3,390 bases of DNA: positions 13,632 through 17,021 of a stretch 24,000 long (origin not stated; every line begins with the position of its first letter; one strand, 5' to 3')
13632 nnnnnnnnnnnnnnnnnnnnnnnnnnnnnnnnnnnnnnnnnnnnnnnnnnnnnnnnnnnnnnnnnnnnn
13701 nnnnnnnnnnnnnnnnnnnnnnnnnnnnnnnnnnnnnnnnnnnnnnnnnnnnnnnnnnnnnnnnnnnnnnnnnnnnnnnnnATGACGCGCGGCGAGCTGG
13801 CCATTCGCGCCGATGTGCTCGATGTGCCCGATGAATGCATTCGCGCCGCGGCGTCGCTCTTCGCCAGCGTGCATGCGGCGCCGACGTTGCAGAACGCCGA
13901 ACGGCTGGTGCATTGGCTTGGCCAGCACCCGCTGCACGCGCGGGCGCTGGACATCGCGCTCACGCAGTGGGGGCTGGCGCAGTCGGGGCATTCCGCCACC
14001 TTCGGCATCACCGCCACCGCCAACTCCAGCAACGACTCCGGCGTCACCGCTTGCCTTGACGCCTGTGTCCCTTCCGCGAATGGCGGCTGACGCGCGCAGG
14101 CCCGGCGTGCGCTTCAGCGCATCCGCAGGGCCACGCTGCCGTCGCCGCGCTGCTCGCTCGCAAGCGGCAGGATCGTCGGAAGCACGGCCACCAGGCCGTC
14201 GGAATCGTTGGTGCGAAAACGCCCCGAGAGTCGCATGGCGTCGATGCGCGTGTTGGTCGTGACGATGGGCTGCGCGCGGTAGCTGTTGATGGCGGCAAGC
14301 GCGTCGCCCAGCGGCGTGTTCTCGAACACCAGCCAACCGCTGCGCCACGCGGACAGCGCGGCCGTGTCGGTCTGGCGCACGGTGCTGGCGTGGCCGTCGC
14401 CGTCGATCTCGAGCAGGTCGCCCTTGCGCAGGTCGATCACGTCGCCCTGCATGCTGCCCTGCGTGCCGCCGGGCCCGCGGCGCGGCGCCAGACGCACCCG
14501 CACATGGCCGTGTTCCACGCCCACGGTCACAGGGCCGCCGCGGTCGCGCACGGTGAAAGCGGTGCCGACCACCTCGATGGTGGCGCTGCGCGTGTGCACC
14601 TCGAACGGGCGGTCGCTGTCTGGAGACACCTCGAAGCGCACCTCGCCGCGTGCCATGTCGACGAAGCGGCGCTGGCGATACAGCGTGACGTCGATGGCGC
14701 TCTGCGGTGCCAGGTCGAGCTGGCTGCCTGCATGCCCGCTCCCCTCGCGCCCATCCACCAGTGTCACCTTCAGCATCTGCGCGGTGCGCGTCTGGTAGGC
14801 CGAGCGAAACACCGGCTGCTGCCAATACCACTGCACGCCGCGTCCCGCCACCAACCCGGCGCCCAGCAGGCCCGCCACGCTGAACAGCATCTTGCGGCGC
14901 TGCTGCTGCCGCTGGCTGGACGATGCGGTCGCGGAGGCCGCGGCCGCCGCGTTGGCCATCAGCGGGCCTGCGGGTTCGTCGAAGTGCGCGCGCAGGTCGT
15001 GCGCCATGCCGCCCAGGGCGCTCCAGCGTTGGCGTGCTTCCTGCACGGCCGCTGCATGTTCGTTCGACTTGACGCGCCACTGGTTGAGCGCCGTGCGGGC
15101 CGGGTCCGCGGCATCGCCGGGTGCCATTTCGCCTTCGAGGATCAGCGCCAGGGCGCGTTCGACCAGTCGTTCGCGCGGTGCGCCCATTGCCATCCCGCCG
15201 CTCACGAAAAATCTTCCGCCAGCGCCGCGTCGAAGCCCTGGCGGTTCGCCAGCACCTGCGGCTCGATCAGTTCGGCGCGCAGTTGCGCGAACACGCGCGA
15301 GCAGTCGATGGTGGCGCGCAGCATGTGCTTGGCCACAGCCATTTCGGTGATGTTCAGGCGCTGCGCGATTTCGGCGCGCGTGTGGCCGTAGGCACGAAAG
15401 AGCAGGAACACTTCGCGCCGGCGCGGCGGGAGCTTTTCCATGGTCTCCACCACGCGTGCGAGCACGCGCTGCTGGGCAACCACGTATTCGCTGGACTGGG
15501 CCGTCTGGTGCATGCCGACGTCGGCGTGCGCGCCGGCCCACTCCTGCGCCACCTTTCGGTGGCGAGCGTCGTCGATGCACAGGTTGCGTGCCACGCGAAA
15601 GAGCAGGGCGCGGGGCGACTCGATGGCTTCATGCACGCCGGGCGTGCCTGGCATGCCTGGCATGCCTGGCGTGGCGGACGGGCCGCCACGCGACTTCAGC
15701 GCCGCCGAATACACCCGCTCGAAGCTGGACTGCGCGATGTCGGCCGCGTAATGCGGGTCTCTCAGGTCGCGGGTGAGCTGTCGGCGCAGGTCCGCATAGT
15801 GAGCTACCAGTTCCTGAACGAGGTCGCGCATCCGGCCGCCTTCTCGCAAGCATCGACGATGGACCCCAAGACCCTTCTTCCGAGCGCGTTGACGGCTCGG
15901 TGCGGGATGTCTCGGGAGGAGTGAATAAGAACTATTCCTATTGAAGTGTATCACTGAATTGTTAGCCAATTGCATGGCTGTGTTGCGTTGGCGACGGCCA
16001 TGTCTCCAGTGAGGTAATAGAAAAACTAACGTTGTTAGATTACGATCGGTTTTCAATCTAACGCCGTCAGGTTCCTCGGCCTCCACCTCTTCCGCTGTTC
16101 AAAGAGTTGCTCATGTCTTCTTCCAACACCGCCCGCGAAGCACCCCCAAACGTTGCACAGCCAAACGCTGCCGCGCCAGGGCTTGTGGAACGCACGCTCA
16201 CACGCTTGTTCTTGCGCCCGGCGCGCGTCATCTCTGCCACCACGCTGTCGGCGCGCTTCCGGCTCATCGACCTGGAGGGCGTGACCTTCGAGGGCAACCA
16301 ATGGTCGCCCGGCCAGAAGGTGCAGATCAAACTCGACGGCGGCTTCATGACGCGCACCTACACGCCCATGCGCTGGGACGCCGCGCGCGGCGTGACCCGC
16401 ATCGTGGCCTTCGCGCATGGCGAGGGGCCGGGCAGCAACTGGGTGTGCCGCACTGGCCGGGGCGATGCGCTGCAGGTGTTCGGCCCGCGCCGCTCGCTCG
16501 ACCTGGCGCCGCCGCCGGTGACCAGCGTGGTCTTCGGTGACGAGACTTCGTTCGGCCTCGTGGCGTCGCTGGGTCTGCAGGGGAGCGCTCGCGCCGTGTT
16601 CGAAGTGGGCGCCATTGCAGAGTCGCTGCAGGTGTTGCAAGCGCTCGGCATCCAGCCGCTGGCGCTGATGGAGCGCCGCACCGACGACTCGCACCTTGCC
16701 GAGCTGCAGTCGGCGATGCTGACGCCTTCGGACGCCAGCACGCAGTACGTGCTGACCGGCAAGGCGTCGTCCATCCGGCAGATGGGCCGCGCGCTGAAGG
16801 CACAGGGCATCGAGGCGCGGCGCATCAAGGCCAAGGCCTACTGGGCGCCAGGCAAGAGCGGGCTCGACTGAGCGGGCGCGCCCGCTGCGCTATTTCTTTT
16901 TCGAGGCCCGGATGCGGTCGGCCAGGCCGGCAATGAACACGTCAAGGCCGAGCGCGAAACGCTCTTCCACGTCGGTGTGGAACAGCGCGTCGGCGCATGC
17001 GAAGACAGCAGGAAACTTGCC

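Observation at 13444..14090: Tandem, translationally coupled mini-FecR ORFs: stand-alone sigma-binding N-domains at the tail of the siderophore export operon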

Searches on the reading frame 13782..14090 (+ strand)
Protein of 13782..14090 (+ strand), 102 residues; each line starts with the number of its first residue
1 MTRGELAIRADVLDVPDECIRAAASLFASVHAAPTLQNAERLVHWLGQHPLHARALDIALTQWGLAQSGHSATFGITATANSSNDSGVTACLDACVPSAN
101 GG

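Call 3: search_protein_families(library=pfam, proteins=[window:13782-14090:+], max_evalue=10)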
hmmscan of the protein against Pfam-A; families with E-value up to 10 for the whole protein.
window:13782-14090:+ (102 aa): 2 families
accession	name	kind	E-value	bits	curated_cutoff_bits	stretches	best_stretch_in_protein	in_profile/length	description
PF02350.25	Epimerase_2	-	0.032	13.5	30.6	1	14-44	109-139/347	UDP-N-acetylglucosamine 2-epimerase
PF16220.10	DUF4880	-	0.052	13.8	25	1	22-56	2-37/43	Domain of unknown function (DUF4880)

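Call 4: search_protein_families(library=ncbifam, proteins=[window:13782-14090:+], max_evalue=10)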
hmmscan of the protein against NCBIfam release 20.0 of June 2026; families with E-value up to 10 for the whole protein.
window:13782-14090:+ (102 aa): 1 family
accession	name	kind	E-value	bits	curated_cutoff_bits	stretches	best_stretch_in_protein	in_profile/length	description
NF011007.0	PRK14433.1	equivalog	0.099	12.9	100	1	36-65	50-78/88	acylphosphatase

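Call 11: find_homologous_proteins(query=window:13782-14090:+, max_evalue=0.01)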
Query window:13782-14090:+ (102 aa): 8 proteins with E <= 0.01 among 19 candidates.
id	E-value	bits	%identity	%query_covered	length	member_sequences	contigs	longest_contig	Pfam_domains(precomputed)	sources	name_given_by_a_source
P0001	8.8e-61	220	100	100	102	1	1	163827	-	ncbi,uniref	ncbi:hypothetical protein VLK31_26825 [Variovorax sp. H27-G14]|uniref:hypothetical protein n=1 Tax=V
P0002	5.7e-23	99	69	69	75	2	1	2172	-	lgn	-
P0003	7.9e-22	95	78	57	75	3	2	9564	-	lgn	-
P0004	5.0e-21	92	64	69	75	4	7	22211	-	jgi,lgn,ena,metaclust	jgi:hypothetical protein|metaclust:\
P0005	2.7e-20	90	75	55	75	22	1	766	-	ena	-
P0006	3.2e-19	87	74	53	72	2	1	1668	-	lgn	-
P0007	3.7e-18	83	71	55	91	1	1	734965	-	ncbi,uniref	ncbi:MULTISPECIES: hypothetical protein [unclassified Variovorax]|uniref:hypothetical protein n=1 Ta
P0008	4.3e-18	83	71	55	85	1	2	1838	-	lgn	-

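Call 20: search_protein_families(library=pfam, alignment_id=A2, max_evalue=10)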
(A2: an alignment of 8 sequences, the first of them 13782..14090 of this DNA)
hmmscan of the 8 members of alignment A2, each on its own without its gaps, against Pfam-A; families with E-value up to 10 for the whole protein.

A. member 1, window:13782-14090:+ (102 aa): 2 families
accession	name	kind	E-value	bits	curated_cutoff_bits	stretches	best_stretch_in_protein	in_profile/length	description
PF02350.25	Epimerase_2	-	0.032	13.5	30.6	1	14-44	109-139/347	UDP-N-acetylglucosamine 2-epimerase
PF16220.10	DUF4880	-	0.052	13.8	25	1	22-56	2-37/43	Domain of unknown function (DUF4880)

B. families by the number of members that match (of 8 scanned): 4 families
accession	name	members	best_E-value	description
PF16220.10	DUF4880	7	0.00027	Domain of unknown function (DUF4880)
PF02350.25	Epimerase_2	2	0.032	UDP-N-acetylglucosamine 2-epimerase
PF02371.22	Transposase_20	1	0.22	Transposase IS116/IS110/IS902 family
PF07120.17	DUF1376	1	0.27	Protein of unknown function (DUF1376)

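Call 22: find_encoding_contigs(protein=P0007, flank=10000, max_places=3)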
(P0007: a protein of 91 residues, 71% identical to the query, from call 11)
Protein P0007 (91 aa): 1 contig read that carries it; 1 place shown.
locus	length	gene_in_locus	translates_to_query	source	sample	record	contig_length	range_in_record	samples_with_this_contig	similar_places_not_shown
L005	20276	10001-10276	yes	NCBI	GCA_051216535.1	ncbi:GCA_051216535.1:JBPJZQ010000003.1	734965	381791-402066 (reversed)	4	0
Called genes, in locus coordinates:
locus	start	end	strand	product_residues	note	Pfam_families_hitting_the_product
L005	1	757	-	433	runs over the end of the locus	PF13434:Lys_Orn_oxgnase, PF13454:NAD_binding_9 (faint)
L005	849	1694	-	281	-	-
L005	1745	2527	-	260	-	PF06276:FhuF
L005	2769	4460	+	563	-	PF00664:ABC_membrane, PF02463:SMC_N (faint), PF00005:ABC_tran, PF13191:AAA_16 (weak), PF13304:AAA_21 (faint)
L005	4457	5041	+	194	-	PF01475:FUR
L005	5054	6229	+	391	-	PF00364:Biotin_lipoyl (faint), PF25917:BSH_RND, PF25919:BSH_CusB (weak), PF25973:BSH_CzcB (weak), PF25994:HH_AprE (weak), PF25954:Beta-barrel_RND_2 (faint), PF25967:RND-MFP_C (weak)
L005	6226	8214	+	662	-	PF00005:ABC_tran, PF02463:SMC_N (faint), PF12704:MacB_PCD, PF02687:FtsX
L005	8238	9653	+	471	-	PF02321:OEP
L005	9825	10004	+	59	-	-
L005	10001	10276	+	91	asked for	-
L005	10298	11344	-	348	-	PF04773:FecR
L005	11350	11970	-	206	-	PF04542:Sigma70_r2 (faint), PF08281:Sigma70_r4_2, PF04545:Sigma70_r4 (weak)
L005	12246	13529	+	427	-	PF04389:Peptidase_M28, PF05343:Peptidase_M42 (faint), PF01546:Peptidase_M20, PF07687:M20_dimer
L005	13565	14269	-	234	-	PF02798:GST_N, PF13409:GST_N_2, PF13417:GST_N_3, PF00043:GST_C, PF14497:GST_C_3 (weak), PF13410:GST_C_2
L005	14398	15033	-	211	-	PF00440:TetR_N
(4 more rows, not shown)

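Call 25: search_solved_structures(query=A2, max_evalue=10, show_alignments=2)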
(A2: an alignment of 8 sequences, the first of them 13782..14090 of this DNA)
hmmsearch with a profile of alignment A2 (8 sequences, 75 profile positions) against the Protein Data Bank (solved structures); distinct sequences matched with E-value up to 10: 5.
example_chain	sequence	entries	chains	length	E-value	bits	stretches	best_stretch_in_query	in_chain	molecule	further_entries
3t50_A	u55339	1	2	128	0.26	14.3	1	37-58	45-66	Blue-light-activated histidine kinase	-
6ph2_A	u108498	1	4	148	0.27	14.3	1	36-58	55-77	Blue-light-activated histidine kinase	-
8jfs_A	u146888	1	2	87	1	12.4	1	34-52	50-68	Acylphosphatase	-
5kb5_A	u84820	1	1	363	1.4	11.9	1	26-49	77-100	Adenosine kinase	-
5kb6_A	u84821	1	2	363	1.5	11.9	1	26-49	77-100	Adenosine kinase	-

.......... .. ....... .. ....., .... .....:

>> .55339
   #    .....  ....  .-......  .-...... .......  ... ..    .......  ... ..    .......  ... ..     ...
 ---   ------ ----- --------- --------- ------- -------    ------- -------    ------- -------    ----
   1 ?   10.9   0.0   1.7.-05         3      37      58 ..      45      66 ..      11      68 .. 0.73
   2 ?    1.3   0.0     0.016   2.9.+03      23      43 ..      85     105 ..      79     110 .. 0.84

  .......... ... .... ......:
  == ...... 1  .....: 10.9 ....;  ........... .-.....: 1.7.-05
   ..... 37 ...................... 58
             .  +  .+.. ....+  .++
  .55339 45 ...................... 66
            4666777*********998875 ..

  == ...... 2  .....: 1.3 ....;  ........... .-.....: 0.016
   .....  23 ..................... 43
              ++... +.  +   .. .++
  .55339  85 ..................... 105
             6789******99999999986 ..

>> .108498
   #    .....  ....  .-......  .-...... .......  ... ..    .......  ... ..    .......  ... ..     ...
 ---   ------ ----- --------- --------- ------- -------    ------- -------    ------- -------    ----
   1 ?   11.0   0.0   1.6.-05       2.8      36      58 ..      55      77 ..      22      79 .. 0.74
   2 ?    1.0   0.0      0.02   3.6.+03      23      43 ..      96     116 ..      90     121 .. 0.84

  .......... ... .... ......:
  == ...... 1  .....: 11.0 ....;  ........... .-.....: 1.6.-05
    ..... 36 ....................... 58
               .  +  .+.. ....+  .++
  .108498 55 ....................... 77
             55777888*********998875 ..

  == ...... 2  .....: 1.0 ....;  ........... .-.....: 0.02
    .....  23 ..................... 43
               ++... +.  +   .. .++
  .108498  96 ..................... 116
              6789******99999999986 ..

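Call 36: predict_structure(alignment_id=A2)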
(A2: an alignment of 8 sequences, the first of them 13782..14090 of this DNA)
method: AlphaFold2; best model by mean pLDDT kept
length: 102 residues; sequences in the alignment: 8
mean_pLDDT: 69.2   pTM: 0.51
mean pLDDT of the five models: 69.2, 68.4, 68.4, 68.4, 57.5
residues with pLDDT >= 90: 27; 70-90: 28; 50-70: 11; < 50: 36
segments of 3 or more residues with pLDDT < 50: 1-11, 75-90, 92-97
pLDDT, mean of each block of 10 residues (from residue 1): 41 75 92 92 92 90 78 47 45 47 43
secondary structure, 60 per line:
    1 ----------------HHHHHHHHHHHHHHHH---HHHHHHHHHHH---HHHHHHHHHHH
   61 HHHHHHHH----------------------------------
elements in order: H17-32 H36-46 H50-68

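Call 47: fold_search(model_id=the predicted structure, library=pdb)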
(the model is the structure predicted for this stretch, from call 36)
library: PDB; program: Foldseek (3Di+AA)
matches with E <= 10: 45; with E <= 0.001: 0
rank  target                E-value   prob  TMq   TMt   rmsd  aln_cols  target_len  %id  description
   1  9qqr_E                2.1e+00  0.13  0.26  0.06   9.2        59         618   19  S.aureus ClpC decameric resting state (released 2025-07-30)
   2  9qrw_B                2.5e+00  0.11  0.25  0.06   9.2        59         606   19  S.aureus ClpC dodecameric resting state (released 2025-07-30)
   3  9qcl_A                2.9e+00  0.10  0.24  0.06   9.3        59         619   19  S.aureus ClpC tetradecameric resting state (released 2025-08-27)
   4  3bfr                  3.5e+00  0.20  0.32  0.17  11.3        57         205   14  The crystal structure of Sod2 from Saccharomyces cerevisiae (released 2008-12-09)
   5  5xxu_N                3.7e+00  0.11  0.27  0.19   8.0        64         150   16  Small subunit of Toxoplasma gondii ribosome (released 2017-08-30)
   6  4f6e_D                4.2e+00  0.23  0.32  0.17   8.2        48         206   12  Crystal Structure of the K182R, A183P mutant manganese superoxide dismutase from Sacchromyces cerevisiae (released 2013-06-12)
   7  5j10_A                4.2e+00  0.21  0.32  0.45  10.0        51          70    8  De novo design of protein homo-oligomers with modular hydrogen bond network-mediated specificity (released 2016-05-25)
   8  4e4e_D                4.4e+00  0.21  0.32  0.17   8.1        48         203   12  Crystal Structure of the Y34F mutant of Saccharomyces cerevisiae Manganese Superoxide Dismutase (released 2012-08-22)
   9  9mk3_E                4.4e+00  0.18  0.27  0.02  10.2        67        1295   10  Engineered AsCas12a (M537R, F870L) (released 2025-12-24)
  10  5xyi_N                4.7e+00  0.10  0.26  0.19   7.6        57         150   18  Small subunit of Trichomonas vaginalis ribosome (released 2017-08-30)
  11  6rmu_C                5.0e+00  0.20  0.31  0.47   5.7        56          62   12  Crystal structure of disulphide-linked human C3d dimer in complex with Staphylococcus aureus complement subversion pro (released 2020-11-18)
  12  5j0i                  5.4e+00  0.20  0.31  0.42   8.8        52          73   12  De novo design of protein homo-oligomers with modular hydrogen bond network-mediated specificity (released 2016-05-25)
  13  3lsu_A                5.4e+00  0.18  0.32  0.17   8.2        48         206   12  Crystal Structure of SOD2 from Saccharomyces cerevisiae (released 2011-02-23)
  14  4f6e_A                5.4e+00  0.18  0.32  0.16   8.2        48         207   12  Crystal Structure of the K182R, A183P mutant manganese superoxide dismutase from Sacchromyces cerevisiae (released 2013-06-12)
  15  9oox_E                5.4e+00  0.15  0.31  0.36  10.5        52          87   15  Cryo-EM Structure of the Escherichia phage HK446 Rip1 in complex with the Enterobacteria phage T6 small terminase (released 2026-02-04)
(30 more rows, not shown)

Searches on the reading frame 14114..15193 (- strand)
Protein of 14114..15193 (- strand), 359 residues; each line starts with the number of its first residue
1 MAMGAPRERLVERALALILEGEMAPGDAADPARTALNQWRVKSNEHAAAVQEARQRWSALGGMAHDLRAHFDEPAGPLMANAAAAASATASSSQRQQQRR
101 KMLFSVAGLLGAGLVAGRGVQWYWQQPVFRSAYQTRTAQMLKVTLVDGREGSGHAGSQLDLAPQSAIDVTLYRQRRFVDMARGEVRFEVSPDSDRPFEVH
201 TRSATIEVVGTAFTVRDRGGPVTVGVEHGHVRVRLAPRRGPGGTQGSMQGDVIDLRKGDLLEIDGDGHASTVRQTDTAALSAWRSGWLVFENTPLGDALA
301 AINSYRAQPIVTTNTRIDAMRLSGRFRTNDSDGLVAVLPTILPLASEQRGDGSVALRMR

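Call 3: search_protein_families(library=pfam, proteins=[window:14114-15080:-], max_evalue=10)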
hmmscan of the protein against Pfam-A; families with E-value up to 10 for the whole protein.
window:14114-15080:- (322 aa): 0 families

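Call 4: search_protein_families(library=ncbifam, proteins=[window:14114-15080:-], max_evalue=10)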
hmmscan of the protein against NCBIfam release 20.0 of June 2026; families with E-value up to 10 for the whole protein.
window:14114-15080:- (322 aa): 0 families

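Call 7: search_protein_families(library=pfam, proteins=[window:14114-15193:-], max_evalue=0.001)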
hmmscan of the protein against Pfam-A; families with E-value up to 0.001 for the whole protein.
window:14114-15193:- (359 aa): 1 family
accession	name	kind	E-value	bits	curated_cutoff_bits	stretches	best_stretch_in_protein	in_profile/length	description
PF04773.18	FecR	-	1e-18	68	24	1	133-232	3-97/97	FecR protein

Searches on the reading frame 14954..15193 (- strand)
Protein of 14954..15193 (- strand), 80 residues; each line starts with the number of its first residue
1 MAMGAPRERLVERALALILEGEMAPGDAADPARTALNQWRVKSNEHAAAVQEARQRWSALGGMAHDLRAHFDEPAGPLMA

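Call 84: search_protein_families(library=pfam, proteins=[window:14954-15193:-], max_evalue=10)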
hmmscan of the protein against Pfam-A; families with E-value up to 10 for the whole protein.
window:14954-15193:- (80 aa): 2 families
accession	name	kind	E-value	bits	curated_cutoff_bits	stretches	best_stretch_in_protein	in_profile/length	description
PF16220.10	DUF4880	-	0.01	16.1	25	1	26-55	13-42/43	Domain of unknown function (DUF4880)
PF06892.16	Phage_CP76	-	0.12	12.7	26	1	15-70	90-146/146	Phage regulatory protein CII (CP76)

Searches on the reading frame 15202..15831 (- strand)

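Call 3: search_protein_families(library=pfam, proteins=[window:15202-15831:-], max_evalue=10)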
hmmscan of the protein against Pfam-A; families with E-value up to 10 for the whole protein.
window:15202-15831:- (209 aa): 11 families
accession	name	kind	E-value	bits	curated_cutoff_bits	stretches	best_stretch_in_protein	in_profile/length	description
PF08281.18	Sigma70_r4_2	-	2.6e-14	53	25.7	1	126-173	3-50/54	Sigma-70, region 4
PF04545.22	Sigma70_r4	-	3e-07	30.3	24.1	1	131-173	2-44/50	Sigma-70, region 4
PF04542.20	Sigma70_r2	-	4.2e-05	23.7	24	2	10-45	4-39/71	Sigma-70 region 2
PF13384.12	HTH_23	-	0.00051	20.2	24.6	1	137-167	6-35/50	Homeodomain-like domain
PF07638.17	Sigma70_ECF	-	0.0027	18.1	21.1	1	76-170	78-172/185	ECF sigma factor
PF01726.22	LexA_DNA_bind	-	0.023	14.9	23.7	1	131-172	1-48/65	LexA DNA binding domain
PF12840.13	HTH_20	-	0.042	14.3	27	1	138-170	6-39/51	Helix-turn-helix domain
PF00196.25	GerE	-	0.052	13.6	23.5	1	134-170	3-38/57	Bacterial regulatory proteins, luxR family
PF20021.4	VMAP-M18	-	0.074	13.8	27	1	118-188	6-73/109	vWA-MoxR associated protein middle region (VMAP-M) 18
PF08279.18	HTH_11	-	0.079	13.3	25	1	146-170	11-36/55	HTH domain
PF13412.12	HTH_24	-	0.085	12.9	21.9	1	149-171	17-39/48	Winged helix-turn-helix DNA-binding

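Call 4: search_protein_families(library=ncbifam, proteins=[window:15202-15831:-], max_evalue=10)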
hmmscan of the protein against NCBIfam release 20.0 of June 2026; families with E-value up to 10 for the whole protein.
window:15202-15831:- (209 aa): 74 families (the best 25 are shown)
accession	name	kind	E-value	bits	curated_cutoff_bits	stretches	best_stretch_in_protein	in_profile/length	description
NF009179.0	PRK12527.1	equivalog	1.2e-19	71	162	2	68-178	40-150/159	RNA polymerase sigma factor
TIGR02985.1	Sig70_bacteroi1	subfamily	2.5e-18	66.8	126.4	1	69-174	48-155/162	RNA polymerase sigma-70 factor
NF005448.0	PRK07037.1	equivalog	3e-15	56.3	190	1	68-187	57-177/186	RNA polymerase factor sigma-70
TIGR02937.1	sigma70-ECF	superfamily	3.2e-13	49.6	42.9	1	10-173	9-157/165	sigma-70 family RNA polymerase sigma factor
NF058625.1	sigma_PG0214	equivalog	6.9e-13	48.7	130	1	69-173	51-153/170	GFO_1088 family ECF-type sigma factor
NF009180.0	PRK12528.1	subfamily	1e-12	48.4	184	2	69-177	54-161/165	RNA polymerase sigma factor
NF004113.0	PRK05602.1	equivalog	1.4e-12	47.6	208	2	76-174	100-194/211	RNA polymerase sigma factor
NF041727.1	ECF_sigma_FecI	equivalog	3.7e-12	46.6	260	2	68-177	56-164/169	ferric citrate uptake sigma factor FecI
TIGR02950.1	SigM_subfam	subfamily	4.7e-12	46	147.95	2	72-173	49-150/159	RNA polymerase sigma factor, SigM family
NF007232.0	PRK09651.1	subfamily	1.9e-11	44.3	185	2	68-177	56-164/173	RNA polymerase sigma factor FecI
NF009166.1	PRK12513.1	equivalog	4.8e-11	42.7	206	2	75-170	75-175/193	RNA polymerase sigma factor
NF007227.0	PRK09645.1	subfamily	2.1e-10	40.8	202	1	67-168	59-157/177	sigma-70 family RNA polymerase sigma factor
NF009177.0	PRK12525.1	subfamily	2.4e-10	40.5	266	2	69-182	55-167/168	RNA polymerase sigma factor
NF008889.0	PRK11924.1-1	subfamily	5.3e-10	39.2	181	1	68-178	55-164/173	RNA polymerase sigma factor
NF040705.1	sigma_mbnA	exception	2.9e-08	33.7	350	1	67-181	43-158/272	methanobactin precursor domain-containing sigma factor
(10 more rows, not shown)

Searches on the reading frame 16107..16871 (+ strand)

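Call 7: search_protein_families(library=pfam, proteins=[window:16107-16871:+], max_evalue=0.001)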
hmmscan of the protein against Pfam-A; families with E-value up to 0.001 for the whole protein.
window:16107-16871:+ (254 aa): 2 families
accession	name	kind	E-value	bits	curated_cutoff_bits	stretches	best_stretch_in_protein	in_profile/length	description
PF08021.17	FAD_binding_9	-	1.6e-08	35.2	23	1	80-130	68-119/120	Siderophore-interacting FAD-binding domain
PF04954.18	SIP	-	9.7e-05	23.3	26.3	1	142-248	6-118/119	Siderophore-interacting protein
